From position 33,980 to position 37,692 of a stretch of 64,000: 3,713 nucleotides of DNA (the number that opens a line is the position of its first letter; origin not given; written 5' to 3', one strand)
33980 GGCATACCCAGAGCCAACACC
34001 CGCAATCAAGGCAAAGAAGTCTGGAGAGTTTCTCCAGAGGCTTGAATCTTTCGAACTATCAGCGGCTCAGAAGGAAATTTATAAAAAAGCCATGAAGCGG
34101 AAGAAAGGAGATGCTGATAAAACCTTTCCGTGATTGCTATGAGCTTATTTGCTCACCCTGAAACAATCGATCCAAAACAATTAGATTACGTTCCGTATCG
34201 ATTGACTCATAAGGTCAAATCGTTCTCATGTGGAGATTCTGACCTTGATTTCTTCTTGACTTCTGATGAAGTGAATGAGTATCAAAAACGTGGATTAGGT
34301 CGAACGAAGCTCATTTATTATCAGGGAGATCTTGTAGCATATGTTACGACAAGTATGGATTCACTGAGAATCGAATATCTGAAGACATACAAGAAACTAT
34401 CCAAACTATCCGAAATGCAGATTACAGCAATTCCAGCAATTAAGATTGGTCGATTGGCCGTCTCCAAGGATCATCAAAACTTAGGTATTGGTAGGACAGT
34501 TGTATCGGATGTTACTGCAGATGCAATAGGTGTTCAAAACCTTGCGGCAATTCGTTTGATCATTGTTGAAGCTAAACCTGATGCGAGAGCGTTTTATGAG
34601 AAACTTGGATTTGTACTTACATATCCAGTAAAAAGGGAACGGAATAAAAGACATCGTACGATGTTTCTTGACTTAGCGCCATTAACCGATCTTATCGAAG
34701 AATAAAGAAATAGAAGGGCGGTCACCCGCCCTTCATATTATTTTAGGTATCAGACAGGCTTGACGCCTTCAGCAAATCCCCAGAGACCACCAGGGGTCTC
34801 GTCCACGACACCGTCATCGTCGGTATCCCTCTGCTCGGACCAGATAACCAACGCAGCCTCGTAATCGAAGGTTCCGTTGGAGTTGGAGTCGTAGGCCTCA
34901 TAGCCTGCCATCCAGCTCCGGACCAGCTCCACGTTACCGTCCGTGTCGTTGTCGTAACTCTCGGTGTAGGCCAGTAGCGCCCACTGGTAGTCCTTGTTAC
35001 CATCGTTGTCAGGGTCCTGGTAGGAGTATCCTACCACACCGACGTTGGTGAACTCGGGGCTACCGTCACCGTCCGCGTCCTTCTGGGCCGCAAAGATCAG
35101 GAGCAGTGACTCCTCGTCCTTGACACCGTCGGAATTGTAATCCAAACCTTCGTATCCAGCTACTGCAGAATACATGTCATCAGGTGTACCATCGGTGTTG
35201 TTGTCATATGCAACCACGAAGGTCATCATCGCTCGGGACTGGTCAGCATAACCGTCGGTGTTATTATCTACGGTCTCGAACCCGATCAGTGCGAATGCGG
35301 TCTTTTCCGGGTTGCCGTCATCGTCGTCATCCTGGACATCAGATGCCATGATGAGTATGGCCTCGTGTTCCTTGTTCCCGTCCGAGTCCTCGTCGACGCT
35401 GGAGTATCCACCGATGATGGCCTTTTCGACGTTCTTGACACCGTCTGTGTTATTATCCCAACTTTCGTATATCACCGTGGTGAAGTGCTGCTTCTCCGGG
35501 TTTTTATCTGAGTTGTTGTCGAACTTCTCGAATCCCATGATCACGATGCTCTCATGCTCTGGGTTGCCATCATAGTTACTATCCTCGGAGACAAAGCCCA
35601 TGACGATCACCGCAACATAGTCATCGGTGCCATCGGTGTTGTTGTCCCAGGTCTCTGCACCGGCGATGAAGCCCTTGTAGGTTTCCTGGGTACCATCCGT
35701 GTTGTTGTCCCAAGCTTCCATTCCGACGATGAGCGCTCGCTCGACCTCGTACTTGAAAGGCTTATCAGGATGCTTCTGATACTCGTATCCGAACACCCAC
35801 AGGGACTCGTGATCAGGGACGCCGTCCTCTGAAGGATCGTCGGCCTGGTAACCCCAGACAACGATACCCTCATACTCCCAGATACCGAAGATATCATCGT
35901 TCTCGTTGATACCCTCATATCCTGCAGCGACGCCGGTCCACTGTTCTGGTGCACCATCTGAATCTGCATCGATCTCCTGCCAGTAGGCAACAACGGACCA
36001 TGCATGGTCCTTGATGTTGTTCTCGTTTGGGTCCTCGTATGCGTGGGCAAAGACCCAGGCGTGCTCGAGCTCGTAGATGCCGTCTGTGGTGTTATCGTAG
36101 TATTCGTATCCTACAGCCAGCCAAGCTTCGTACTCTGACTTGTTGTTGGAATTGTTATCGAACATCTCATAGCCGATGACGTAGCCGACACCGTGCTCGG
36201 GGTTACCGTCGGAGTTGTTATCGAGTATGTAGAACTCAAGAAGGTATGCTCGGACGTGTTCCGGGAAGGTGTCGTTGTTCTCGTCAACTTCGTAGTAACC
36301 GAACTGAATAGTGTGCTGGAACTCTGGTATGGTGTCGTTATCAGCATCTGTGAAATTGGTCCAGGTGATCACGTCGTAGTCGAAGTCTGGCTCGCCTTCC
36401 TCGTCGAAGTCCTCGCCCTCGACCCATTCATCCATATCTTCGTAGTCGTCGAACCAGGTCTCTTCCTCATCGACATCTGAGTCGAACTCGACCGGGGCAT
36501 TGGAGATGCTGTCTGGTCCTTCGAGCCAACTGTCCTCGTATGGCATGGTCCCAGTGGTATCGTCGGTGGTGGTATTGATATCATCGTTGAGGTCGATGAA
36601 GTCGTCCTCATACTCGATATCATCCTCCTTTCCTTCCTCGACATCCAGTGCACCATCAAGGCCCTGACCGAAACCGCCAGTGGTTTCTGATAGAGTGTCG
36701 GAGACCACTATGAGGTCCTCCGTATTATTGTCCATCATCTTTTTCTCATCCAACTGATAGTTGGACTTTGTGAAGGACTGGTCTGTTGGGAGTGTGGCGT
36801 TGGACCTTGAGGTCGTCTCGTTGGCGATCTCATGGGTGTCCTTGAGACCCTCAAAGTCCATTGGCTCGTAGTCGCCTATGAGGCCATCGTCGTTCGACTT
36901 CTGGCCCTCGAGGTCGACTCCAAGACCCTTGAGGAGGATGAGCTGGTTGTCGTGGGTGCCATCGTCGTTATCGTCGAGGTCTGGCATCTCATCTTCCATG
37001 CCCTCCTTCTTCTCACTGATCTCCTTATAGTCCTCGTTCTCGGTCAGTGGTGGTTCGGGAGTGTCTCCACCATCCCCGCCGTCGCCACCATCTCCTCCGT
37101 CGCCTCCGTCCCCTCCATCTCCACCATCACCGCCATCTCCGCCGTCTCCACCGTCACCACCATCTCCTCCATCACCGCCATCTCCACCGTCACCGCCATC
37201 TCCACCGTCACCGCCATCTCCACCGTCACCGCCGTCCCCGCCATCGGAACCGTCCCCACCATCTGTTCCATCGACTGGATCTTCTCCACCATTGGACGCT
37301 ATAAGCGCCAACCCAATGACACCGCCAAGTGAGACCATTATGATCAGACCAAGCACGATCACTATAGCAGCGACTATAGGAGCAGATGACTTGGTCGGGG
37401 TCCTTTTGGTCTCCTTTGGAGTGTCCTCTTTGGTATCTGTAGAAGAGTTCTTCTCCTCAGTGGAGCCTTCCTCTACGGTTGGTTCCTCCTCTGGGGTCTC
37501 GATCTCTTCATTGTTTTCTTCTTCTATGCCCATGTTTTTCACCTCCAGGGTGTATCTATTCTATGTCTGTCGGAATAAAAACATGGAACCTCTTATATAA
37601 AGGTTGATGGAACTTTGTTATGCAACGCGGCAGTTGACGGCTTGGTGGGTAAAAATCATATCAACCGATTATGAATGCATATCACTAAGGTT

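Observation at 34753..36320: About 24 tandem copies of an unrecognised 21-residue strand + DxNxDG-loop repeat in a membrane-anchored surface protein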

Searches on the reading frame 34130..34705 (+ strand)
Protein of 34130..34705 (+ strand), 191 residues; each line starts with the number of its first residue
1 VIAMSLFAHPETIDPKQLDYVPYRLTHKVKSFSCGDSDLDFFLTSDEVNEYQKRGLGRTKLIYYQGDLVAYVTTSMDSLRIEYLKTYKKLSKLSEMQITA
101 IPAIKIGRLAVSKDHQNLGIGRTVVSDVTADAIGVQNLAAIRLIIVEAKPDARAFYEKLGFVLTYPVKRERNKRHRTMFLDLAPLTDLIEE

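Call 10: search_protein_families(library=pfam, proteins=[window:34130-34705:+], max_evalue=0.001)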
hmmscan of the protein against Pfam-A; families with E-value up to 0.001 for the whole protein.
window:34130-34705:+ (191 aa): 4 families
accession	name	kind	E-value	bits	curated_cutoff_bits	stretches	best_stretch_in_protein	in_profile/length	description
PF13673.13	Acetyltransf_10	-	2.4e-10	40.9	23.6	1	105-179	53-125/128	Acetyltransferase (GNAT) domain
PF13508.13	Acetyltransf_7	-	6e-10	39.8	27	1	104-162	30-83/84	Acetyltransferase (GNAT) domain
PF00583.31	Acetyltransf_1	-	4.3e-09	37.1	20.7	1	55-161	31-116/116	Acetyltransferase (GNAT) family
PF08445.16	FR47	-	5.4e-07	29.9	22.1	1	105-163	23-79/86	FR47-like protein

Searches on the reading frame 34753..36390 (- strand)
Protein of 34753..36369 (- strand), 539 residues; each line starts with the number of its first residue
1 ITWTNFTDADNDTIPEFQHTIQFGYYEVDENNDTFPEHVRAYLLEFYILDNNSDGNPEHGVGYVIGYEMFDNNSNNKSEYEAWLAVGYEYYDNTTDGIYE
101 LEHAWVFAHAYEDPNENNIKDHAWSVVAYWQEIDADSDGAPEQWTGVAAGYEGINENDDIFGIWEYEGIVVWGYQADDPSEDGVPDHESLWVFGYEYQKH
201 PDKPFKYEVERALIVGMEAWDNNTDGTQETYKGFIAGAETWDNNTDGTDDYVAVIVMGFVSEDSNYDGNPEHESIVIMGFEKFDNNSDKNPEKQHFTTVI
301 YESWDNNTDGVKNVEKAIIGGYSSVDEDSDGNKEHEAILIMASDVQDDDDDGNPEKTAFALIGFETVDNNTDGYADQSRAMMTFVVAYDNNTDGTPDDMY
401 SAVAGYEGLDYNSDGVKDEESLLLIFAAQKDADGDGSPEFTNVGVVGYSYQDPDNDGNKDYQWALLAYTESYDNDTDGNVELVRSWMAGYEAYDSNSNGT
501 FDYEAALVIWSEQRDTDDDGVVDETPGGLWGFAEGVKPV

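Call 12: search_solved_structures(query=window:34753-36369:-, max_evalue=10, show_alignments=3)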
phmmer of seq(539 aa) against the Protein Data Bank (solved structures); distinct sequences matched with E-value up to 10: 14.
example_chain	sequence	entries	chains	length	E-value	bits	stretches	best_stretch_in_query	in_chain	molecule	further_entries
1tcf_A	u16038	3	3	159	0.12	14.7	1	323-397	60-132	TROPONIN C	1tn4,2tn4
1a2x_A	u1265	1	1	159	0.2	14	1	323-397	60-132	TROPONIN C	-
6mi5_X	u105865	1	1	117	0.26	13.6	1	449-523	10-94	Lanmodulin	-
6klt_A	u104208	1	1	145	0.31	13.3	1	323-402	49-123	Troponin C, slow skeletal and cardiac muscles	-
8fns_A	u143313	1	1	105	0.33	13.2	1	451-523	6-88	EF-hand domain-containing protein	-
9mo4_G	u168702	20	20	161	0.34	13.2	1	323-416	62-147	Troponin C, slow skeletal and cardiac muscles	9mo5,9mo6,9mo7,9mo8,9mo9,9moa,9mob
6klu_A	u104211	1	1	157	0.38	13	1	323-402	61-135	Troponin C, slow skeletal and cardiac muscles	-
1la0_A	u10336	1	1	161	0.47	12.8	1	323-416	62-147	Troponin C, slow skeletal and cardiac muscles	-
8uww_C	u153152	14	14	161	0.49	12.7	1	323-416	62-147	Troponin C, slow skeletal and cardiac muscles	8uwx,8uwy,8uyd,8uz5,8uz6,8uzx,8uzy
6kn7_V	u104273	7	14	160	0.67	12.2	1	323-402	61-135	Troponin C, slow skeletal and cardiac muscles | Troponin C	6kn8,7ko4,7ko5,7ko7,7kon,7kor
7uti_U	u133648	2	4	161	0.68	12.2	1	323-402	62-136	Troponin C, slow skeletal and cardiac muscles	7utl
1aj4_A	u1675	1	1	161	0.86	11.9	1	323-416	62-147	TROPONIN C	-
1dtl_A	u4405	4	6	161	0.91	11.8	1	323-416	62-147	CARDIAC TROPONIN C | Troponin C | Troponin C, slow skeletal and cardiac muscles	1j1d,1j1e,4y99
8fmm_A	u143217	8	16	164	0.91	11.8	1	323-402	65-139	Troponin C, slow skeletal and cardiac muscles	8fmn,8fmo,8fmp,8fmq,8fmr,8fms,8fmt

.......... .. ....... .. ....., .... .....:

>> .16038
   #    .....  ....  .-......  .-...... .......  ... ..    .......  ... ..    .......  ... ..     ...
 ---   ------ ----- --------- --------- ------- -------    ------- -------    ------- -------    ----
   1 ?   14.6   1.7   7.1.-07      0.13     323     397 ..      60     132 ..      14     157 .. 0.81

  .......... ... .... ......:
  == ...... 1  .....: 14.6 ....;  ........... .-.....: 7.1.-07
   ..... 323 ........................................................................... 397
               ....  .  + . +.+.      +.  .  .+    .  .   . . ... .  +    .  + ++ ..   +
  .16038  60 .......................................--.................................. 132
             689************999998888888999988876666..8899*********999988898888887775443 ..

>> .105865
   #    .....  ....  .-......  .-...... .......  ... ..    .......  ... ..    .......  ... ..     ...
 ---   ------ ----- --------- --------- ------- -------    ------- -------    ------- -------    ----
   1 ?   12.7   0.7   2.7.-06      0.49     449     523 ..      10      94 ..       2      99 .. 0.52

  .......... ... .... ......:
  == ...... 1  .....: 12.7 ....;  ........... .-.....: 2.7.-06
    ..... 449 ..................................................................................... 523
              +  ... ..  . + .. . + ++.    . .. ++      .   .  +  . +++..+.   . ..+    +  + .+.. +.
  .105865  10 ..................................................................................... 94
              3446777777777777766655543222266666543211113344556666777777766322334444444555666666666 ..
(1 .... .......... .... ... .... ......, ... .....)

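Call 23: predict_structure(alignment_id=A1)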
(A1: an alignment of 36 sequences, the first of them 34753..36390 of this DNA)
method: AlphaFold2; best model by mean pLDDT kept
length: 546 residues; sequences in the alignment: 36
mean_pLDDT: 92.0   pTM: 0.81
mean pLDDT of the five models: 92.0, 91.5, 91.1, 91.1, 90.6
residues with pLDDT >= 90: 378; 70-90: 161; 50-70: 5; < 50: 2
segments of 3 or more residues with pLDDT < 50: none
pLDDT, mean of each block of 10 residues (from residue 1): 71 88 92 89 91 91 91 93 89 95 88 96 88 97 91 97 80 95 92 96 89 90 96 93 96 91 98 92 98 92 98 88 98 94 98 91 97 94 97 93 94 95 94 95 90 96 90 96 84 96 88 94 86 87 70
secondary structure, 60 per line:
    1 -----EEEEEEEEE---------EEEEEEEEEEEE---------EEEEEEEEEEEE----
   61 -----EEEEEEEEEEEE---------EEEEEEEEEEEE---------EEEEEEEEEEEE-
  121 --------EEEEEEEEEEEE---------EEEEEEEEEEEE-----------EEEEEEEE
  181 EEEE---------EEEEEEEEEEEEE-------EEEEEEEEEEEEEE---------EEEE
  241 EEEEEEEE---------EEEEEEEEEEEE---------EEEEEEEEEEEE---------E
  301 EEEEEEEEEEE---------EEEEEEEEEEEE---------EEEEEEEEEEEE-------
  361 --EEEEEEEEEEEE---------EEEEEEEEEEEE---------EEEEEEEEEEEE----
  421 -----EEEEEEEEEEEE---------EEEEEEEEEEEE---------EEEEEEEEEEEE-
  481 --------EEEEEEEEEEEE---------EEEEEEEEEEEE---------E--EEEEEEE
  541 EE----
elements in order: E6-14 E24-35 E45-56 E66-77 E87-98 E108-119 E129-140 E150-161 E173-184 E194-206 E214-227 E237-248 E258-269 E279-290 E300-311 E321-332 E342-353 E363-374 E384-395 E405-416 E426-437 E447-458 E468-479 E489-500 E510-521 E534-542

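Call 28: fold_search(model_id=the predicted structure, library=pdb)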
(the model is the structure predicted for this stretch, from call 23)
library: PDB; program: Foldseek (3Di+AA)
matches with E <= 10: 783; with E <= 0.001: 16
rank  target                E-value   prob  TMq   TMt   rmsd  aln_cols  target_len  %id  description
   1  8s34_A                1.2e-04  0.77  0.15  0.12  34.8       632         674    8  Ferric-mycobactin receptor (FemA) in complex with aeruginic acid (released 2025-02-26)
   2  8ae1_A                1.5e-04  0.97  0.20  0.14  28.4       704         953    8  Structure of trimeric SlpA outer membrane protein (released 2022-11-30)
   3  9a39_MODEL_1_A        1.5e-04  0.72  0.15  0.12  30.5       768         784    9  Model of E. coli LptD by in-cell photo-crosslinking MS and deep learning (released 2023-02-24)
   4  9coo_A                1.6e-04  1.00  0.44  0.54   8.0       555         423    6  Nanobody 4 bound to Apolipoprotein B 100 (released 2024-12-25)
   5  8h1s_C                2.4e-04  0.20  0.09  0.07  33.6       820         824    9  Crystal structure of apo-LptDE complex (released 2023-10-11)
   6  6h7f_A                2.8e-04  0.77  0.17  0.15  33.9       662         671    7  Crystal structure of BauA, the Ferric preacinetobactin receptor from Acinetobacter baumannii in complex with Fe3+-Prea (released 2018-10-10)
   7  6zue_A                4.2e-04  0.09  0.07  0.04  38.5      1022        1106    7  Crystal structure of human DDB1 bound to human DCAF1 (amino acid residues 1046-1396) (released 2021-07-28)
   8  8h1s_A                5.0e-04  0.44  0.14  0.11  30.2       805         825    8  Crystal structure of apo-LptDE complex (released 2023-10-11)
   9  5iv9_A                5.0e-04  0.35  0.13  0.10  31.9       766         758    9  The LPS Transporter LptDE from Klebsiella pneumoniae, full-length (released 2016-05-18)
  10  4n4r_A                5.5e-04  0.87  0.20  0.20  31.2       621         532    8  Structure basis of lipopolysaccharide biogenesis (released 2014-06-25)
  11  6h7v_A                6.8e-04  0.75  0.18  0.16  33.6       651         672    7  Crystal structure of BauA, the Ferric preacinetobactin receptor from Acinetobacter baumannii (released 2018-10-10)
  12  5odw_B                7.6e-04  0.69  0.18  0.15  32.9       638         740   10  Structure of the FpvAI-pyocin S2 complex (released 2017-11-08)
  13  7omm_A                9.4e-04  0.80  0.19  0.16  33.8       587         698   11  Cryo-EM structure of N. gonorhoeae LptDE in complex with ProMacrobodies (MBPs have not been built de novo) (released 2022-05-04)
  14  2o5p_B                9.4e-04  0.51  0.16  0.12  35.5       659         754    8  Crystal structure of the full length ferric pyoverdine outer membrane receptor FpvA of Pseudomonas aeruginosa in its a (released 2007-10-30)
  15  8agd_A                9.9e-04  0.92  0.21  0.13  29.0       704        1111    8  Full SDBC and SOD assembly (released 2023-04-12)
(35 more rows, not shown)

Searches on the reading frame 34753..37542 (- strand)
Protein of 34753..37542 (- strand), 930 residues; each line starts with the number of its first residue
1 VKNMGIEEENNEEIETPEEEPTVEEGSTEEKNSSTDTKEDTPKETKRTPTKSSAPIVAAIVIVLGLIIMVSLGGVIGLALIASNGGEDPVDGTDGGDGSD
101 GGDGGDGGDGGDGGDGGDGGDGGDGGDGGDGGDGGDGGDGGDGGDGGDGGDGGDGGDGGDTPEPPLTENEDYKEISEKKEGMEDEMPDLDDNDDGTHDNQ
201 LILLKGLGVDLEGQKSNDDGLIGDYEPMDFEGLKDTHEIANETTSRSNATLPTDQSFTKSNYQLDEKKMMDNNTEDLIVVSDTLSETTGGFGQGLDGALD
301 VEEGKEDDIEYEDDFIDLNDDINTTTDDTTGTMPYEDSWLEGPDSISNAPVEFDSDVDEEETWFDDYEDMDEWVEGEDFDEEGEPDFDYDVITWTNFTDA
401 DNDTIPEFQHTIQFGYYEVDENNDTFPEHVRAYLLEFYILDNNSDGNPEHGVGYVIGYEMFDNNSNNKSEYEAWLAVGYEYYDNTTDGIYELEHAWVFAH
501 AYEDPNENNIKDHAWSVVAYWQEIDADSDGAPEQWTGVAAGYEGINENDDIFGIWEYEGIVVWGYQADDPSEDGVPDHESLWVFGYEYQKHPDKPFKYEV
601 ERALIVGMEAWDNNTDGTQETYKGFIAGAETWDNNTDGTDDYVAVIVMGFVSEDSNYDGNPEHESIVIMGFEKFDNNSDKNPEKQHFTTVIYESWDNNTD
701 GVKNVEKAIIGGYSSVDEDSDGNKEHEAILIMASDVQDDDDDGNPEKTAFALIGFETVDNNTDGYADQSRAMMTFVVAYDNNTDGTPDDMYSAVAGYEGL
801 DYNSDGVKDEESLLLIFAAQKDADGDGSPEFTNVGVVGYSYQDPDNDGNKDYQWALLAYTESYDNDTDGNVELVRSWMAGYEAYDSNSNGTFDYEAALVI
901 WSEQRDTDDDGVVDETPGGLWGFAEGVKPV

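Call 34: find_encoding_contigs(protein=window:34753-37542:-, flank=3000, max_places=4)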
Protein window:34753-37542:- (930 aa): no gene with exactly this product is on record in the collection.

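Call 72: predict_structure(alignment_id=A3)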
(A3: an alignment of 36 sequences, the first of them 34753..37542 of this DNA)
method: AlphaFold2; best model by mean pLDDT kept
length: 930 residues; sequences in the alignment: 36
mean_pLDDT: 67.5   pTM: 0.59
mean pLDDT of the five models: 67.5, 66.5, 66.3, 65.8, 65.3
residues with pLDDT >= 90: 380; 70-90: 159; 50-70: 16; < 50: 375
segments of 3 or more residues with pLDDT < 50: 1-60, 63-66, 68-193, 195-378
pLDDT, mean of each block of 10 residues (from residue 1): 32 33 38 33 34 40 48 34 29 28 31 30 31 35 34 35 36 36 34 43 38 32 28 26 24 23 28 31 25 29 28 29 29 27 27 29 39 46 61 88 88 89 85 91 87 92 85 93 85 94 85 94 92 96 88 87 97 93 96 83 98 92 98 90 97 93 97 93 97 93 95 96 96 96 92 97 95 97 91 98 92 98 89 97 91 97 88 95 91 94 91 90 80
secondary structure, 60 per line:
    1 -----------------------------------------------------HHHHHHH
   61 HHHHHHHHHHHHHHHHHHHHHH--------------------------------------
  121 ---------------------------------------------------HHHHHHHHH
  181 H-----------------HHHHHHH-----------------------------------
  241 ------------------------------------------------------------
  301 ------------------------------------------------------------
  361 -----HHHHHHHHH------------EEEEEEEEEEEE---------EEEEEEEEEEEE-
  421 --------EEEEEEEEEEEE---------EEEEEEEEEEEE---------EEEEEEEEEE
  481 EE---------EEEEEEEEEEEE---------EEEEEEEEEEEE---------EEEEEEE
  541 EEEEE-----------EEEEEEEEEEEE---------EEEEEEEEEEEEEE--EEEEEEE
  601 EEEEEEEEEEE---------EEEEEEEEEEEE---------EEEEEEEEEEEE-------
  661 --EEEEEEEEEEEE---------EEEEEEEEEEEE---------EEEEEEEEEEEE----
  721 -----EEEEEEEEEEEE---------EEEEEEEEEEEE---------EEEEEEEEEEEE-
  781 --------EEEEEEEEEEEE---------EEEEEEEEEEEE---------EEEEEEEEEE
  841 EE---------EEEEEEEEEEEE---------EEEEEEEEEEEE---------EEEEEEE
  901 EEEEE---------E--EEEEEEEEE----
elements in order (helices of 4 or more, strands of 3 or more residues): H54-82 H172-181 H199-205 H366-374 E387-398 E408-419 E429-440 E450-461 E471-482 E492-503 E513-524 E534-545 E557-568 E578-591 E594-611 E621-632 E642-653 E663-674 E684-695 E705-716 E726-737 E747-758 E768-779 E789-800 E810-821 E831-842 E852-863 E873-884 E894-905 E918-926
